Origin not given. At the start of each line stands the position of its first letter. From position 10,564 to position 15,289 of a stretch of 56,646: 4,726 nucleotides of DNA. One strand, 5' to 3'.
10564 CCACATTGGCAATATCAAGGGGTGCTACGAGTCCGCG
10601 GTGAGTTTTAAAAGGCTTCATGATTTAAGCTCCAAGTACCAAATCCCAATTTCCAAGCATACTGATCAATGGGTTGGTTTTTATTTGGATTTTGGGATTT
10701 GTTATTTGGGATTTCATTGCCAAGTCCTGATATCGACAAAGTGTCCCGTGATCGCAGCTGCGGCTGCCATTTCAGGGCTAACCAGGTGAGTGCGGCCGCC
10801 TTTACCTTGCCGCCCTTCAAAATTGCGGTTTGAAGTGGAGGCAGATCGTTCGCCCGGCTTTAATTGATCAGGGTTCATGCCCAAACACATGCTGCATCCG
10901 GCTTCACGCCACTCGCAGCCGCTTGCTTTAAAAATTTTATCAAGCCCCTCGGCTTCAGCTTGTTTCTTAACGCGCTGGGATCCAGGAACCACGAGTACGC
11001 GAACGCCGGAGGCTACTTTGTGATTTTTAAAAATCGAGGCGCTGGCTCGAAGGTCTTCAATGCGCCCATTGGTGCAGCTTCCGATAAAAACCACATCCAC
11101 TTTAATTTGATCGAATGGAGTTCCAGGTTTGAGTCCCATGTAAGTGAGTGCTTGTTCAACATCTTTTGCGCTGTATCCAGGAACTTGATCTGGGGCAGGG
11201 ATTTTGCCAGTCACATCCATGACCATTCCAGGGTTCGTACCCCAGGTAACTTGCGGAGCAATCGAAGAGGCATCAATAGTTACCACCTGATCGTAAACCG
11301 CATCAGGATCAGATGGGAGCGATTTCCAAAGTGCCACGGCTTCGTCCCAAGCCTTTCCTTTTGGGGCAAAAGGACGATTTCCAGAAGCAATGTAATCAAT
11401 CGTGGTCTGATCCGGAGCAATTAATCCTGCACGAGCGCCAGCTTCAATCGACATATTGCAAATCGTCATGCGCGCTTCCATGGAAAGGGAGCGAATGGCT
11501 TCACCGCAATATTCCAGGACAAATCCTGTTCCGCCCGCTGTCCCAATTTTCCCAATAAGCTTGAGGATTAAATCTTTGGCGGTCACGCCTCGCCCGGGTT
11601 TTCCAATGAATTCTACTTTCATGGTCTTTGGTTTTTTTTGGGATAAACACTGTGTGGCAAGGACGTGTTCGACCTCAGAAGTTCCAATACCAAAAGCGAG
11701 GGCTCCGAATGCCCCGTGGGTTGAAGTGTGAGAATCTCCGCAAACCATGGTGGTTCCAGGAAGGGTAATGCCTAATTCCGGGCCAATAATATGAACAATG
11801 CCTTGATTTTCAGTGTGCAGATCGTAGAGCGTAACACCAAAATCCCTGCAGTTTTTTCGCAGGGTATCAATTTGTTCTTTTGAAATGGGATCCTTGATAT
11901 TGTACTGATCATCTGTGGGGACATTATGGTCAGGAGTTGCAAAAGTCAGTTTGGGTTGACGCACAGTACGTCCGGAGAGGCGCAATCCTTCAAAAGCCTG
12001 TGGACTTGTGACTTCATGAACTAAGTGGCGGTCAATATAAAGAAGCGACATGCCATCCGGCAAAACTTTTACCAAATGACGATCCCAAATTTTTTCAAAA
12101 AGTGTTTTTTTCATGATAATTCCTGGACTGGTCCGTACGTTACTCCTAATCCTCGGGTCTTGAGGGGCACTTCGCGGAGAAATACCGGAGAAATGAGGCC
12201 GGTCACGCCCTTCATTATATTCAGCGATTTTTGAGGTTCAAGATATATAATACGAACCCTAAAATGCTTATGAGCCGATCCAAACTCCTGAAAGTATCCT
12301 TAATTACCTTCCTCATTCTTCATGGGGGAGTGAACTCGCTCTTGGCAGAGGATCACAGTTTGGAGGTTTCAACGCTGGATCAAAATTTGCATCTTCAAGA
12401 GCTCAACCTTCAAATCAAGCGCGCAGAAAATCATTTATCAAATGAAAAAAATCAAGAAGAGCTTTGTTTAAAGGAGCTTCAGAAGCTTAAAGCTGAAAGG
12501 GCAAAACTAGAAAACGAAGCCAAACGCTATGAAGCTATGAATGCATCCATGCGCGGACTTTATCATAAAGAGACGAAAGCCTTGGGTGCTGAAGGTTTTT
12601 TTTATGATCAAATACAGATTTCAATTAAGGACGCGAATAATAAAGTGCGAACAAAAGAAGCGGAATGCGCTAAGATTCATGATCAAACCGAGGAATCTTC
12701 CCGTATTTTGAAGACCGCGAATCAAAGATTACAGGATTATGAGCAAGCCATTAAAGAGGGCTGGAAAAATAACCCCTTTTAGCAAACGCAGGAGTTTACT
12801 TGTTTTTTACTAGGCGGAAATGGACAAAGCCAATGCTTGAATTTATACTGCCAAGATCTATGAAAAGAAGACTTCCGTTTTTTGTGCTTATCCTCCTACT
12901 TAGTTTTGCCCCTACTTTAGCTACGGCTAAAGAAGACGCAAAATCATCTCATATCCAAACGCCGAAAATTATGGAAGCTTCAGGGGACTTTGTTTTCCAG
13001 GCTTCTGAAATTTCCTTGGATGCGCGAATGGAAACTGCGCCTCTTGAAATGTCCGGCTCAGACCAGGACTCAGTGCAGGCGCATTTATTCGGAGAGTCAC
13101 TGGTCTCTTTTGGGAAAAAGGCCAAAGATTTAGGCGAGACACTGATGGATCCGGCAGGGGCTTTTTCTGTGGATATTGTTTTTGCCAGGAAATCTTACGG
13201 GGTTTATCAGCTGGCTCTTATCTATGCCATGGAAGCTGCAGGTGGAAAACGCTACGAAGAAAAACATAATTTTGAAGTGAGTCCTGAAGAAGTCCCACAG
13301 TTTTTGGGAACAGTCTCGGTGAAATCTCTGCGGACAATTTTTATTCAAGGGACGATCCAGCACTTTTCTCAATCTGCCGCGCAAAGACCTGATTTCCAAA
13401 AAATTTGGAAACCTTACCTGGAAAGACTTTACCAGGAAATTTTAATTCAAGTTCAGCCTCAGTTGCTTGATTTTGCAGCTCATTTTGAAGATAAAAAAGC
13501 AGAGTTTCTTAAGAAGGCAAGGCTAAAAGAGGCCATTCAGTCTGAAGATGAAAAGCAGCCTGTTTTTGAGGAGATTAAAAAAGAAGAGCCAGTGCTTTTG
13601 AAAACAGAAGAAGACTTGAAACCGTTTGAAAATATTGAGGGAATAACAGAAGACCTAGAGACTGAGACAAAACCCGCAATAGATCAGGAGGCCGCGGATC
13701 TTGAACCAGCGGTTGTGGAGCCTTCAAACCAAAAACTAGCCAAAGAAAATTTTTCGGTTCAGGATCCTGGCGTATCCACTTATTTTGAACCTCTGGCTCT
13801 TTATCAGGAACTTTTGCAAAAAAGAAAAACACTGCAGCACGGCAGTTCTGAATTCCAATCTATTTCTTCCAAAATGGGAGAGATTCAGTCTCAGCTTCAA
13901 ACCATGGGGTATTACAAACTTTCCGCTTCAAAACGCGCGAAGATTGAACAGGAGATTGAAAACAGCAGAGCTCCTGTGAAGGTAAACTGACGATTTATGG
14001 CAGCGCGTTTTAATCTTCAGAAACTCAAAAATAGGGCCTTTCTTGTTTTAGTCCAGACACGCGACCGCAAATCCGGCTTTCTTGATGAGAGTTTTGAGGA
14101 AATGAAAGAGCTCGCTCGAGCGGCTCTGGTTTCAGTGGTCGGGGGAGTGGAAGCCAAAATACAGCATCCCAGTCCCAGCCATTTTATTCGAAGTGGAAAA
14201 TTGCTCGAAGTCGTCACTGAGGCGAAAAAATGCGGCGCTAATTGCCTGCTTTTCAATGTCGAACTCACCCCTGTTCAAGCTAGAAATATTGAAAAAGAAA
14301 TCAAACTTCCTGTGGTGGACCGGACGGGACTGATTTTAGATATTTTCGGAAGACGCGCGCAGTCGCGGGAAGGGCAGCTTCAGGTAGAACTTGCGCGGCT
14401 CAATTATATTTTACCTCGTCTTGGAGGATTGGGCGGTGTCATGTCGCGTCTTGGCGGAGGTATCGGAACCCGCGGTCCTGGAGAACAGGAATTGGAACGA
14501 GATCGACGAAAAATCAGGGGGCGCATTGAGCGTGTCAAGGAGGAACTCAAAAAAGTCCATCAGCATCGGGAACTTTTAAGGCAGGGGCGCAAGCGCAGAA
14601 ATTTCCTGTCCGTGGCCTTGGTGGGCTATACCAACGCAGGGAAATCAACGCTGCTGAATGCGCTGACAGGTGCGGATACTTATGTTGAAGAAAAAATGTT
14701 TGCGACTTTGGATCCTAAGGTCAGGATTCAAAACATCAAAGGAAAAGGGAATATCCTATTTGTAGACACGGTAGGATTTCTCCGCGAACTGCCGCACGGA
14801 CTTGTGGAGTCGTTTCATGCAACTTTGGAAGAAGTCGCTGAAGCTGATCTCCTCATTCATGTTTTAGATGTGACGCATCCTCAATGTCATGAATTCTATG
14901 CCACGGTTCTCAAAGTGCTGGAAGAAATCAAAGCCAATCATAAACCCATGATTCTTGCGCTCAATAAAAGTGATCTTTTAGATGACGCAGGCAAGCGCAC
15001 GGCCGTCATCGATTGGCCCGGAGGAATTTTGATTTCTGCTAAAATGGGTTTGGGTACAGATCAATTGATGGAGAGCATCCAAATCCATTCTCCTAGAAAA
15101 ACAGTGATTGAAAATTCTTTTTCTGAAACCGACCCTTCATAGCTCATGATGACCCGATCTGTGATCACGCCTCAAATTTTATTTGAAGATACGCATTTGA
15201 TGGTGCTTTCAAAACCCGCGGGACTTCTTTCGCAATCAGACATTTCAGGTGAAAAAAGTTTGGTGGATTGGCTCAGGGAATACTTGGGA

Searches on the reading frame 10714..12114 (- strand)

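Call 98: search_protein_families(library=pfam, proteins=[window:10714-12114:-], max_evalue=0.00001)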
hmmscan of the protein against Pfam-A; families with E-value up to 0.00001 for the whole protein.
window:10714-12114:- (466 aa): 1 family
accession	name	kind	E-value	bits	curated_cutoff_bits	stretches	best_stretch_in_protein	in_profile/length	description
PF00330.25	Aconitase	-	1e-186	621.9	28.7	1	7-457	1-463/463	Aconitase family (aconitate hydratase)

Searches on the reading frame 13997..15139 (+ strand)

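Call 98: search_protein_families(library=pfam, proteins=[window:13997-15139:+], max_evalue=0.00001)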
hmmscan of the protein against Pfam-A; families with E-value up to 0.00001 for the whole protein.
window:13997-15139:+ (381 aa): 5 families
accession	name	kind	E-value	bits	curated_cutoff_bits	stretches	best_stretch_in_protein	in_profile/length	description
PF16360.10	GTP-bdg_M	-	2.8e-29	101.9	29.5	1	120-198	1-79/79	GTP-binding GTPase Middle Region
PF13167.11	GTP-bdg_N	-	1.2e-24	87.2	25.4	1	31-117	2-88/89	GTP-binding GTPase N-terminal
PF01926.29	MMR_HSR1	-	1.5e-24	86.7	21.9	1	206-324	2-113/113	50S ribosome-binding GTPase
PF02421.24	FeoB_N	-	1.5e-09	38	27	1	205-334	2-124/156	Ferrous iron transport protein B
PF00350.29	Dynamin_N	-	1.8e-06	28.6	27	0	206-237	1-32/168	Dynamin family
